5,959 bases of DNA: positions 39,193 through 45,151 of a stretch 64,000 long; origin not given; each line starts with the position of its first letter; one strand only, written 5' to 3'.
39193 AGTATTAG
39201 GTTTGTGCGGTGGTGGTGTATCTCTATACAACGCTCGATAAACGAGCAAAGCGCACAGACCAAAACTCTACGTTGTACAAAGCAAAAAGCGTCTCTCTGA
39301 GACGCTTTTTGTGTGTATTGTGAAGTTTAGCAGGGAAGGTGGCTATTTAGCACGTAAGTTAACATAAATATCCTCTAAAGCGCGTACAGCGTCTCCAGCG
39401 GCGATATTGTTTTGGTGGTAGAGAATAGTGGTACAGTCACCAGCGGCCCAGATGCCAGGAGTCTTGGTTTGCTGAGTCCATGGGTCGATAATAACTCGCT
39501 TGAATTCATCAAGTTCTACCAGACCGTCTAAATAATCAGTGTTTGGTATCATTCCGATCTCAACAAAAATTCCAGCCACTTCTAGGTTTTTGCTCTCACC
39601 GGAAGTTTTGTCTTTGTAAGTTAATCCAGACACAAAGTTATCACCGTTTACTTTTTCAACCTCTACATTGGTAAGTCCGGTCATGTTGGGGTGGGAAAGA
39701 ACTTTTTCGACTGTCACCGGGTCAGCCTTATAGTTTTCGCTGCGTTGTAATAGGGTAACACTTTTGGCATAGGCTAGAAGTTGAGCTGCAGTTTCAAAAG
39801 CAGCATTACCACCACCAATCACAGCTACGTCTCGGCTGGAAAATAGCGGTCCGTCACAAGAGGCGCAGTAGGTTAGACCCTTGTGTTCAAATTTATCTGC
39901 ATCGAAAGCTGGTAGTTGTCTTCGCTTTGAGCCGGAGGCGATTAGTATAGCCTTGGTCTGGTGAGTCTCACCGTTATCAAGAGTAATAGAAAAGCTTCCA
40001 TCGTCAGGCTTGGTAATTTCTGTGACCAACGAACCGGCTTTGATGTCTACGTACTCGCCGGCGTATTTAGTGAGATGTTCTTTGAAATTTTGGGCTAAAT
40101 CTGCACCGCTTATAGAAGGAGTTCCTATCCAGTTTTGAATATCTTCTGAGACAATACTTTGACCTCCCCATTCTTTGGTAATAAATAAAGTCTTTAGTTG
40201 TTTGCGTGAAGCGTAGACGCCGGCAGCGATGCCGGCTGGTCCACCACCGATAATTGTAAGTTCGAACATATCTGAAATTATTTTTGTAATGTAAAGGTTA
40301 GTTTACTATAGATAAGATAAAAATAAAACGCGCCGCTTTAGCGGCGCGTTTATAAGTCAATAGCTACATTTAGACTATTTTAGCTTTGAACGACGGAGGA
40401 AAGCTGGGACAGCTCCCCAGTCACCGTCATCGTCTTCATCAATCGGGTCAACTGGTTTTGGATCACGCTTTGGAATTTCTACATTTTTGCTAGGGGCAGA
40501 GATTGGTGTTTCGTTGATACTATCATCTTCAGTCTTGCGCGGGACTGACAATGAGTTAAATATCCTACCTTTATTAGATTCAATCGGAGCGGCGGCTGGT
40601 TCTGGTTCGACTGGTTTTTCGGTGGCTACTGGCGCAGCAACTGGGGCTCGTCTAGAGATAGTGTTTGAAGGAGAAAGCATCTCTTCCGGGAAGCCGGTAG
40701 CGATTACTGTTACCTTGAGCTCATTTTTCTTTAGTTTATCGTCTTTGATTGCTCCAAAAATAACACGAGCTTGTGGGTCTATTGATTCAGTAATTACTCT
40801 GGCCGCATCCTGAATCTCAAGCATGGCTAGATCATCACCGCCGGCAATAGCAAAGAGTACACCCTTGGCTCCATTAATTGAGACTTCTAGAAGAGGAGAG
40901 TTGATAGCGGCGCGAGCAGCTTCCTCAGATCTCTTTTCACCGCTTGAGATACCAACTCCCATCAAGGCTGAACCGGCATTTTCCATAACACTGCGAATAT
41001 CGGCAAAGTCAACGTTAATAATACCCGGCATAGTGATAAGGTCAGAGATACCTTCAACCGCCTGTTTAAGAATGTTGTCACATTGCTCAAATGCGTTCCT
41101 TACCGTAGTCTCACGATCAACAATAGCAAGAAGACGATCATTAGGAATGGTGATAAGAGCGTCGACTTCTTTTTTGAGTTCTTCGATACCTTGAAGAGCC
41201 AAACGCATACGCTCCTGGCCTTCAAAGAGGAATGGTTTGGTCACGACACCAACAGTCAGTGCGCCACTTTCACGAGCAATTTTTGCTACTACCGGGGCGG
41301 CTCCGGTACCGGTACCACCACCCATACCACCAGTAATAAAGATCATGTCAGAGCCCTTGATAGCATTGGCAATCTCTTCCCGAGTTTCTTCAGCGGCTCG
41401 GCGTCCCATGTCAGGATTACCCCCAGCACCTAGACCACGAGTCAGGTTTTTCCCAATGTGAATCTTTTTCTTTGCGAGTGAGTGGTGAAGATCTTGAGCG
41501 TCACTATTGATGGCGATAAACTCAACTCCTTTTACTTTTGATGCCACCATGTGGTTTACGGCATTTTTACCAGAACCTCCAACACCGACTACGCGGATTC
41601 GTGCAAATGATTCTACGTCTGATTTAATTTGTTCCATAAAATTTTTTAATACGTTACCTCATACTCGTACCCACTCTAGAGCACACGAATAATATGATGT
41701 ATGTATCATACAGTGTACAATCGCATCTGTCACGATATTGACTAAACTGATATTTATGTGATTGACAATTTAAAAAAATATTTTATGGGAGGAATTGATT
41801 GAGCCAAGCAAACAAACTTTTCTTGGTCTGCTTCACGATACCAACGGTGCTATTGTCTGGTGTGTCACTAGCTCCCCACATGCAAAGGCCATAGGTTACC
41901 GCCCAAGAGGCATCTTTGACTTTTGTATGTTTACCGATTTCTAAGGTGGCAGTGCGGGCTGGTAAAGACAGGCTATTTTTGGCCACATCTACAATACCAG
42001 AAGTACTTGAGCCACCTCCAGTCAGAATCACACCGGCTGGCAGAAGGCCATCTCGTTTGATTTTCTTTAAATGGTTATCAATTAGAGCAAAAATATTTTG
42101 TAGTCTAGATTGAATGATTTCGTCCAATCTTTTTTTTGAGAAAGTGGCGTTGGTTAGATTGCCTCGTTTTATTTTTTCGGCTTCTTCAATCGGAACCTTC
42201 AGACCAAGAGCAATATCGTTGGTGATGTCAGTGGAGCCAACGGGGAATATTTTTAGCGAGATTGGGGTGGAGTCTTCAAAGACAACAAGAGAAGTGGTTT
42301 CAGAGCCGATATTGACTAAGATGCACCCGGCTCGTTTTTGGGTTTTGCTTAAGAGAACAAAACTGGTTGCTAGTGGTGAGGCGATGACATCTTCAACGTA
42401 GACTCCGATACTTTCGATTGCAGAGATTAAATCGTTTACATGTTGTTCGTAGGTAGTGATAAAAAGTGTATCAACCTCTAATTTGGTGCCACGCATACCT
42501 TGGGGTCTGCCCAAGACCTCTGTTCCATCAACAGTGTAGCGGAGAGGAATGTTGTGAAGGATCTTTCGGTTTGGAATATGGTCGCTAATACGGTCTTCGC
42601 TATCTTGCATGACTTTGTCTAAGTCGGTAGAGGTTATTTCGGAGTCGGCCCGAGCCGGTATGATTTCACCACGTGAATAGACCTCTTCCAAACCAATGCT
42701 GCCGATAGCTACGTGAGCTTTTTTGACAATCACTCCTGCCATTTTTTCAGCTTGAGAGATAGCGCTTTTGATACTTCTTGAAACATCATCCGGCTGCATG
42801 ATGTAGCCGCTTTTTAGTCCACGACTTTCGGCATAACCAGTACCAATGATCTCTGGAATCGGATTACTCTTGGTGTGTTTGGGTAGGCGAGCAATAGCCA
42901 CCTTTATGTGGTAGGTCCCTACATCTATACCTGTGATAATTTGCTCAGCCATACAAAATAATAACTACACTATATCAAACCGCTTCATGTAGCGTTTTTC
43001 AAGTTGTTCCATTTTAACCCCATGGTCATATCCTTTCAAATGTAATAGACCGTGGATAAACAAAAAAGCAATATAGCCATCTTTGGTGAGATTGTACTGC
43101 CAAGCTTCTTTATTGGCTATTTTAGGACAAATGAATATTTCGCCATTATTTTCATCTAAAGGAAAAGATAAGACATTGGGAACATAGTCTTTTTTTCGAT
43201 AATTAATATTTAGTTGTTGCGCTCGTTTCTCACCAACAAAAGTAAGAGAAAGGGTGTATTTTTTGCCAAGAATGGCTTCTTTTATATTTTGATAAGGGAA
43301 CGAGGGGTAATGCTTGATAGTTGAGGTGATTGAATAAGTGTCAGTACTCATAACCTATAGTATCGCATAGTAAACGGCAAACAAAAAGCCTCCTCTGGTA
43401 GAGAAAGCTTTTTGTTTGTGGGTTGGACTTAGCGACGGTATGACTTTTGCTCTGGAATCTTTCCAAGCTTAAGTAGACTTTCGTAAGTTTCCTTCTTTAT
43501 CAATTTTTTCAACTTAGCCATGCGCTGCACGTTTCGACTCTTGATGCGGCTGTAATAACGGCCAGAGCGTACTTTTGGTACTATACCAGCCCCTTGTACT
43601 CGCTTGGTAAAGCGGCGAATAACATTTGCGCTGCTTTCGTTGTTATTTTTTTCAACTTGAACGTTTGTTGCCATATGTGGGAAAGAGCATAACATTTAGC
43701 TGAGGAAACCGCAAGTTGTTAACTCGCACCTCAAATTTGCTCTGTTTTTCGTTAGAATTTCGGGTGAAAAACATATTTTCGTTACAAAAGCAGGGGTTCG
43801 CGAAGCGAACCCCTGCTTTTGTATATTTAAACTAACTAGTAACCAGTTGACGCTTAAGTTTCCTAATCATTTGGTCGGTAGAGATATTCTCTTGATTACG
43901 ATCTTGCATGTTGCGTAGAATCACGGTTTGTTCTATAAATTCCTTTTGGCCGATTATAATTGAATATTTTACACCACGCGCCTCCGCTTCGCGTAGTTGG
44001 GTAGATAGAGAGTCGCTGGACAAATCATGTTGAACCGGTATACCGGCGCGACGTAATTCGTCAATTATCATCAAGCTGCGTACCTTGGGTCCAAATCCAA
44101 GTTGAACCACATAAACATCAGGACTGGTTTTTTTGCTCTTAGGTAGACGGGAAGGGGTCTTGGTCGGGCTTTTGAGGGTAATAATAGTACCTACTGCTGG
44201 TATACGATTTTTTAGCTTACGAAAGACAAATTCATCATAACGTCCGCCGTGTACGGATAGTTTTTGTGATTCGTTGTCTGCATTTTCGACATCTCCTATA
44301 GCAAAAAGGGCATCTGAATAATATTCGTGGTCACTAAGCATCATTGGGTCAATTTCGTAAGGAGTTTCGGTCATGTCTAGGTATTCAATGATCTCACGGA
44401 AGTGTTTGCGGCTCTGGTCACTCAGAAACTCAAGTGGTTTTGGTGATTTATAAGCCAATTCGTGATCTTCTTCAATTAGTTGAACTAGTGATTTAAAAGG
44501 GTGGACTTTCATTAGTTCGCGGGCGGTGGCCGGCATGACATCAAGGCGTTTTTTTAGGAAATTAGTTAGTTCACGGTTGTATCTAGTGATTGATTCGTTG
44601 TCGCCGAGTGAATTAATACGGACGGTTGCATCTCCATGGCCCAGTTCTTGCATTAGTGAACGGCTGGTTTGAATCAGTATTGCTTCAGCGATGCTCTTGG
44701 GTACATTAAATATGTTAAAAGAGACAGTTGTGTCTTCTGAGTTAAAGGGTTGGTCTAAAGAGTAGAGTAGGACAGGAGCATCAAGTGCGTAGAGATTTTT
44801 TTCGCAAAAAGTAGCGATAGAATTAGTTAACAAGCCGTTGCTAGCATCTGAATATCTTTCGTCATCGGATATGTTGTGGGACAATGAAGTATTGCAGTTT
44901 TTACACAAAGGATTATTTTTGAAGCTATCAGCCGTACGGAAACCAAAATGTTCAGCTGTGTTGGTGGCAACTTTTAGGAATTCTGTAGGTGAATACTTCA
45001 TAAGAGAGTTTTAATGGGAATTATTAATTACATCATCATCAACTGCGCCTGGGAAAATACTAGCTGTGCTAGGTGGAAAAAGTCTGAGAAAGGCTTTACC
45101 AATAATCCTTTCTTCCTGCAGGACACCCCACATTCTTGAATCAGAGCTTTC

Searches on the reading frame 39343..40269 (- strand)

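Call 55: search_protein_families(library=pfam, proteins=[window:39343-40269:-], max_evalue=0.001)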
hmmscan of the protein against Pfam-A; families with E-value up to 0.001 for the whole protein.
window:39343-40269:- (308 aa): 9 families
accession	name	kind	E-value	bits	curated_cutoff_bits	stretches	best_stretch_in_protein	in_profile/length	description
PF07992.20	Pyr_redox_2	-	1.9e-39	136.3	26.1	1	4-282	3-281/291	Pyridine nucleotide-disulphide oxidoreductase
PF13738.12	Pyr_redox_3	-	1.9e-23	83.6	30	1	60-277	81-305/305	Pyridine nucleotide-disulphide oxidoreductase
PF00070.33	Pyr_redox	-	5.8e-10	40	22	1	148-219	2-80/82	Pyridine nucleotide-disulphide oxidoreductase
PF03486.20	HI0933_like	-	1.4e-09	38.2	50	0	69-115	119-165/244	HI0933-like protein Rossmann domain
PF12831.13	FAD_oxidored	-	3.4e-07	30.3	27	1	4-68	2-70/416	FAD dependent oxidoreductase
PF01134.28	GIDA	-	3.5e-07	30.1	22.1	0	4-33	2-31/391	Glucose inhibited division protein A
PF00890.30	FAD_binding_2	-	5.5e-06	26.3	20.4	0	6-52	4-53/414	FAD binding domain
PF01266.30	DAO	-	4.1e-05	23.7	27.9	0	4-36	2-35/353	FAD dependent oxidoreductase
PF05834.18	Lycopene_cycl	-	0.00032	20.3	23.4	0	147-179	1-35/380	Lycopene cyclase protein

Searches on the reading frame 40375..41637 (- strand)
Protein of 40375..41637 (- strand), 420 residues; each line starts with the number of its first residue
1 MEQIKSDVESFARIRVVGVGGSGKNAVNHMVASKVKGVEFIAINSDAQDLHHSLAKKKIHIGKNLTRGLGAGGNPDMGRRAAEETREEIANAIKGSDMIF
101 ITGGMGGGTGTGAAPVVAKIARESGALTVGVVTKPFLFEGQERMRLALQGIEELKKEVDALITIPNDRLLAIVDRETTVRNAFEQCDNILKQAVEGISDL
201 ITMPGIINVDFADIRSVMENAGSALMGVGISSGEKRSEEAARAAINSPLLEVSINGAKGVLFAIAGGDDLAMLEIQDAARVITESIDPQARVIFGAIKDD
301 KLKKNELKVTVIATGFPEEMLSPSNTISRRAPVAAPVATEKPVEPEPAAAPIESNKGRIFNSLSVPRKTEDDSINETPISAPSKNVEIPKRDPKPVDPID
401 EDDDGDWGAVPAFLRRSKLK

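Call 8: search_protein_families(library=pfam, proteins=[window:40375-41637:-], max_evalue=0.001)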
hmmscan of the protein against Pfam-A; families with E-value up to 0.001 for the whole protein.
window:40375-41637:- (420 aa): 2 families
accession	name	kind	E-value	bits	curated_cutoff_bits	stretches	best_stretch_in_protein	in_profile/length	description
PF00091.31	Tubulin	-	3.3e-50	171.4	33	1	14-173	2-189/190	Tubulin/FtsZ family, GTPase domain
PF12327.13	FtsZ_C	-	4.8e-31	107.4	27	1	222-316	1-94/95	FtsZ family, C-terminal domain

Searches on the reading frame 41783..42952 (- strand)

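Call 55: search_protein_families(library=pfam, proteins=[window:41783-42952:-], max_evalue=0.001)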
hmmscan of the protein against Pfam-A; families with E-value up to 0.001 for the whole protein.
window:41783-42952:- (389 aa): 4 families
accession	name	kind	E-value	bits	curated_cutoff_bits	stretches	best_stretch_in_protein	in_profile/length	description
PF14450.12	FtsA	-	5.2e-26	91.9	31.8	2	211-355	1-127/127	Cell division protein FtsA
PF02491.25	SHS2_FTSA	-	2.5e-13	50.6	25.4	1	93-166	9-79/79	SHS2 domain inserted in FTSA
PF11104.14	PilM_2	-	1.6e-08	34.4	27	1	159-333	125-303/340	Type IV pilus assembly protein PilM;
PF06723.19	MreB_Mbl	-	0.00088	18.6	27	0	263-335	229-304/327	MreB/Mbl protein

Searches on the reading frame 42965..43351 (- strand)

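Call 55: search_protein_families(library=pfam, proteins=[window:42965-43351:-], max_evalue=0.001)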
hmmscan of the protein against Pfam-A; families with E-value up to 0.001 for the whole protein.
window:42965-43351:- (128 aa): 1 family
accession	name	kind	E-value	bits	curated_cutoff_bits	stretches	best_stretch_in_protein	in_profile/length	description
PF02130.23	YbeY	-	5.2e-26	91.5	25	1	25-121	21-125/129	Endoribonuclease YbeY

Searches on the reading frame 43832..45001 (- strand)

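Call 55: search_protein_families(library=pfam, proteins=[window:43832-45001:-], max_evalue=0.001)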
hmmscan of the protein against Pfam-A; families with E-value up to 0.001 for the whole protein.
window:43832-45001:- (389 aa): 2 families
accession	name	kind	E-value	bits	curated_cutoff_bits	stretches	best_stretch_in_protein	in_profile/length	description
PF03129.25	HGTP_anticodon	-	4.4e-15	56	21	1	310-384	19-93/94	Anticodon binding domain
PF13393.11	tRNA-synt_His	-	8.3e-07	29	25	1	169-277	208-306/308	Histidyl-tRNA synthetase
